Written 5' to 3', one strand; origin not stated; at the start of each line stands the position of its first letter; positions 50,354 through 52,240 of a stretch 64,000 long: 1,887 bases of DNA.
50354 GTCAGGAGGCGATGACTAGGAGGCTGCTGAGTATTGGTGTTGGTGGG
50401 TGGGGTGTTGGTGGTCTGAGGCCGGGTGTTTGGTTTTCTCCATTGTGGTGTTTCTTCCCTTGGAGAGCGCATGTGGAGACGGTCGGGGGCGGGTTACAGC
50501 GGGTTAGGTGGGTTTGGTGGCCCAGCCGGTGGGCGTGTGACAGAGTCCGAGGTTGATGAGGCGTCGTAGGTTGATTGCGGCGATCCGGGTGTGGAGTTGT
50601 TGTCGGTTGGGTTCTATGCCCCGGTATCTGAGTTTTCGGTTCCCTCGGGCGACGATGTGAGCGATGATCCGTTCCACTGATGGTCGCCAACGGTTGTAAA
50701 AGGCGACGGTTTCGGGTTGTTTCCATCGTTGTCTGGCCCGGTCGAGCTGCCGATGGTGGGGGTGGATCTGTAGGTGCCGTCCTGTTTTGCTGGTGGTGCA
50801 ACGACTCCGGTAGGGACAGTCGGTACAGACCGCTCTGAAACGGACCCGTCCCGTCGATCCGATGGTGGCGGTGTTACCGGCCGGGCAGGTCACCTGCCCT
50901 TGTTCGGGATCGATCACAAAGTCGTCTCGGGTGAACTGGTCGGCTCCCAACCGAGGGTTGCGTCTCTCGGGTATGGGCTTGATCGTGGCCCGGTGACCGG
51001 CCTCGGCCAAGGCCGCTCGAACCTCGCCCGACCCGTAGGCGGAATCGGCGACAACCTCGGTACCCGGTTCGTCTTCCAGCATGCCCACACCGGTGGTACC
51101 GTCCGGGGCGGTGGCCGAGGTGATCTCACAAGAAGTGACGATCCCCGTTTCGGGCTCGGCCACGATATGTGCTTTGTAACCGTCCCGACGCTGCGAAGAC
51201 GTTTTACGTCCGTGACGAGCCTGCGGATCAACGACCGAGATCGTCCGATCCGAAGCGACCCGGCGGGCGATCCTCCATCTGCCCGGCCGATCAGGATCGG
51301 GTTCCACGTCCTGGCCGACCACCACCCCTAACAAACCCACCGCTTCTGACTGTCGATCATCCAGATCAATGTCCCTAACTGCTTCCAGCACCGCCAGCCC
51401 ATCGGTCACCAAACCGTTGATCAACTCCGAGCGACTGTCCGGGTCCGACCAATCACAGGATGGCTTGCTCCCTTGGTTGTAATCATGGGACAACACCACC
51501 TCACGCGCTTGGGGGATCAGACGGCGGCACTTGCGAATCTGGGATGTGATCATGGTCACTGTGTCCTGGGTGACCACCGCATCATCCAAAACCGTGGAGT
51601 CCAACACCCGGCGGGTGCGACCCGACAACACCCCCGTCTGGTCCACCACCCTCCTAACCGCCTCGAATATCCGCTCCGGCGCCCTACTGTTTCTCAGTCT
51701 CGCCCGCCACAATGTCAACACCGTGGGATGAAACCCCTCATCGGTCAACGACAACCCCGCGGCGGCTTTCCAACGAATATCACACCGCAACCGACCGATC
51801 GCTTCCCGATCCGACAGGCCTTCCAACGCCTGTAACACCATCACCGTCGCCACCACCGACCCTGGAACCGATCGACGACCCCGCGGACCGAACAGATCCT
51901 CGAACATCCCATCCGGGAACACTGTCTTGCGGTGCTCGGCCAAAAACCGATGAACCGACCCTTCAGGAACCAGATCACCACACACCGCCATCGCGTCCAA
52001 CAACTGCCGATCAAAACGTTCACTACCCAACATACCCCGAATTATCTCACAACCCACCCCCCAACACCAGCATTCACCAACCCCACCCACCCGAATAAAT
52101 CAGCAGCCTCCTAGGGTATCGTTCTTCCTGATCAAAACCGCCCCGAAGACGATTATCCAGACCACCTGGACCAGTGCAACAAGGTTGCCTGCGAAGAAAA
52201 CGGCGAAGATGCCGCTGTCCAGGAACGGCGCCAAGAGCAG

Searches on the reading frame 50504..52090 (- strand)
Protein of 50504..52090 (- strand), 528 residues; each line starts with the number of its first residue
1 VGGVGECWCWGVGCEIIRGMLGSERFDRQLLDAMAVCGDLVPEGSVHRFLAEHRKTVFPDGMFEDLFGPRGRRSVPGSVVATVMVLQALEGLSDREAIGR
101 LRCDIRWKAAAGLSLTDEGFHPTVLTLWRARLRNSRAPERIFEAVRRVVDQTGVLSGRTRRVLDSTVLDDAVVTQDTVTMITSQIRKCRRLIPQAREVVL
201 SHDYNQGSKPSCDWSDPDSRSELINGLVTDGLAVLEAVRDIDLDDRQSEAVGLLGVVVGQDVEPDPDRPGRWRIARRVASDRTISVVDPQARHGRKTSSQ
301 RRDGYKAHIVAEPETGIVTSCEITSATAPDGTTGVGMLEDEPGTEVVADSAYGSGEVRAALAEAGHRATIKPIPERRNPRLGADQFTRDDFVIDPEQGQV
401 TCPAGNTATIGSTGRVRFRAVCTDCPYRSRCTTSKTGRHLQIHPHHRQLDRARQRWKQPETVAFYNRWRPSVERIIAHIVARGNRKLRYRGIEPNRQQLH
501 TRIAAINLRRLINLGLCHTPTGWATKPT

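Call 39: search_protein_families(library=pfam, proteins=[window:50504-52090:-], max_evalue=0.00001)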
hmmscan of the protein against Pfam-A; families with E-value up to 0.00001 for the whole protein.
window:50504-52090:- (528 aa): 3 families
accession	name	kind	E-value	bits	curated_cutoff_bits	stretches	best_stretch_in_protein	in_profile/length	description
PF13751.12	DDE_Tnp_1_6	-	5.6e-20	72.3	25.1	1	402-512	2-125/125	Transposase DDE domain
PF05598.16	DUF772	-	2.8e-14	53.3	23.1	1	71-145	1-74/74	Transposase domain (DUF772)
PF01609.27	DDE_Tnp_1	-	6.2e-14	52.7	23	1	283-508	12-200/200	Transposase DDE domain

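Call 45: search_protein_families(library=ncbifam, proteins=[window:50504-52090:-], max_evalue=0.00001)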
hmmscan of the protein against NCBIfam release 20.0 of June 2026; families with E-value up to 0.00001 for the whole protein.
window:50504-52090:- (528 aa): 6 families
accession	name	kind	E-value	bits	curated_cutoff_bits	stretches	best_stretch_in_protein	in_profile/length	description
NF033551.1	transpos_IS1182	equivalog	6.9e-96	322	270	1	31-513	8-487/488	IS1182 family transposase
NF033581.1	transpos_IS5_4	equivalog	2.9e-21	76.1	140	1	70-379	28-228/285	IS5 family transposase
NF033578.1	transpos_IS5_1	equivalog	6.3e-12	45.3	275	1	60-194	32-170/419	IS5 family transposase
NF033593.1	transpos_ISNCY_1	equivalog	2.4e-11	43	325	0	70-198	45-170/444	ISNCY family transposase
NF033579.1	transpos_IS5_2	equivalog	1e-06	28.5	140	1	295-388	128-224/289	IS5 family transposase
NF033580.1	transpos_IS5_3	equivalog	1e-06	28.5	110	0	276-377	90-206/258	IS5 family transposase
